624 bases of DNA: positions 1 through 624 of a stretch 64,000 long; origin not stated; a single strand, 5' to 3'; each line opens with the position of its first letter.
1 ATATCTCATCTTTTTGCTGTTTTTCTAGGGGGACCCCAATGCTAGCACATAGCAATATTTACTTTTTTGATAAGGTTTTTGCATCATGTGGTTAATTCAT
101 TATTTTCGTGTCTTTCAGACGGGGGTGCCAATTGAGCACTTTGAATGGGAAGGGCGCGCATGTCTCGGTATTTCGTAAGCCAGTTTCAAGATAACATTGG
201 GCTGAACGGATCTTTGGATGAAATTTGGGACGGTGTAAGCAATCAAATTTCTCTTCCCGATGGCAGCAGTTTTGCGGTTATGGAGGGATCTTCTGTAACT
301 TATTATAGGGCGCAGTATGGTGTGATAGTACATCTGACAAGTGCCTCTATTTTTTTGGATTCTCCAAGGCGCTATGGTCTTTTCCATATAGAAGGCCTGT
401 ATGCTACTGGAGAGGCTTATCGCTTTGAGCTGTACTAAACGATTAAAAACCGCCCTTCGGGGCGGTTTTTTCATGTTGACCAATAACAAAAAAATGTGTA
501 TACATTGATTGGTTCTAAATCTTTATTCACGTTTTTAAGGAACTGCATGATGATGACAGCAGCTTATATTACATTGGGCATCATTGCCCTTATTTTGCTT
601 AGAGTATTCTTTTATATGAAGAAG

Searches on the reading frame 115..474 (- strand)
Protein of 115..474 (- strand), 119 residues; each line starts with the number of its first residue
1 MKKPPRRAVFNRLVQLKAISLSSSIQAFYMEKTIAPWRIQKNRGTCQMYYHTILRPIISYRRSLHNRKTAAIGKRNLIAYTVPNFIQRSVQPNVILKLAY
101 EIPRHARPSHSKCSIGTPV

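Call 70: search_protein_families(library=padloc, alignment_id=A6, max_evalue=0.00001)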
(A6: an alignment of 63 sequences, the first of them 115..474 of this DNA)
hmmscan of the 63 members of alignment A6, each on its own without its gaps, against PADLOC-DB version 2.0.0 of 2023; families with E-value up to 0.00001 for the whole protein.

A. member 1, window:115-474:- (119 aa): 0 families

B. families by the number of members that match (of 63 scanned): 31 families (the first 25 are shown)
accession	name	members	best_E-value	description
PDLC04135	mad3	2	2.7e-32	mads_3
PDLC04134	mad2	2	2.9e-22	mads_2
PDLC04140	mad8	2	1.7e-11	mads_8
PDLC02759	SspA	1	3.2e-53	SspA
PDLC02657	DndA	1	2.5e-49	DndA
PDLC03928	PsyrT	1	9.6e-17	-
PDLC03855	LmuA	1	1.2e-16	-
PDLC02960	RT-Protease_XI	1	1.7e-15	single gene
PDLC02959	RT-Protease_XI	1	1.8e-14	single gene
PDLC03859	LmuB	1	3e-14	-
PDLC03222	MTase_II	1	1.7e-11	Type II methyltransferase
PDLC05027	PDC-S48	1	9.7e-10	-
PDLC03962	ShosT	1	1.2e-09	-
PDLC02335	AbiLi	1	5e-08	AbiLi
PDLC04899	PDC-S07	1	1.3e-07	-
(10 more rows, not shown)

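Call 71: search_protein_families(library=pfam, alignment_id=A6, max_evalue=0.00001)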
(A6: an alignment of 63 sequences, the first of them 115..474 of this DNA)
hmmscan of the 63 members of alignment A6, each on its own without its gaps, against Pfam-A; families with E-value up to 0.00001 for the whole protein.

A. member 1, window:115-474:- (119 aa): 0 families

B. families by the number of members that match (of 63 scanned): 100 families (the first 25 are shown)
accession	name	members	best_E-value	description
PF01458.23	SUFBD_core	2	3.8e-79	SUF system FeS cluster assembly, SufBD core domain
PF00293.34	NUDIX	2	1.1e-21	NUDIX domain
PF02463.25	SMC_N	2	2.7e-16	RecF/RecN/SMC N terminal domain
PF00266.25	Aminotran_5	1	5.5e-142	Aminotransferase class-V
PF07517.20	SecA_DEAD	1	4.8e-129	SecA DEAD-like domain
PF01406.26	tRNA-synt_1e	1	1.1e-128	tRNA synthetases class I (C) catalytic domain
PF00890.30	FAD_binding_2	1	3e-104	FAD binding domain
PF01653.23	DNA_ligase_aden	1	1.8e-87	NAD-dependent DNA ligase adenylation domain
PF21090.3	P-loop_SecA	1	1.2e-83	SecA P-loop domain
PF00749.27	tRNA-synt_1c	1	6.8e-77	tRNA synthetases class I (E and Q), catalytic domain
PF03462.23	PCRF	1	3.1e-73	PCRF domain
PF10108.15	DNA_pol_B_exo2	1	3.9e-73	Predicted 3'-5' exonuclease related to the exonuclease domain of PolB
PF07516.18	SecA_SW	1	9.1e-58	SecA Wing and Scaffold domain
PF13525.12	YfiO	1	3.1e-55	Outer membrane lipoprotein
PF01509.24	TruB_N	1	1.1e-51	TruB family pseudouridylate synthase (N terminal domain)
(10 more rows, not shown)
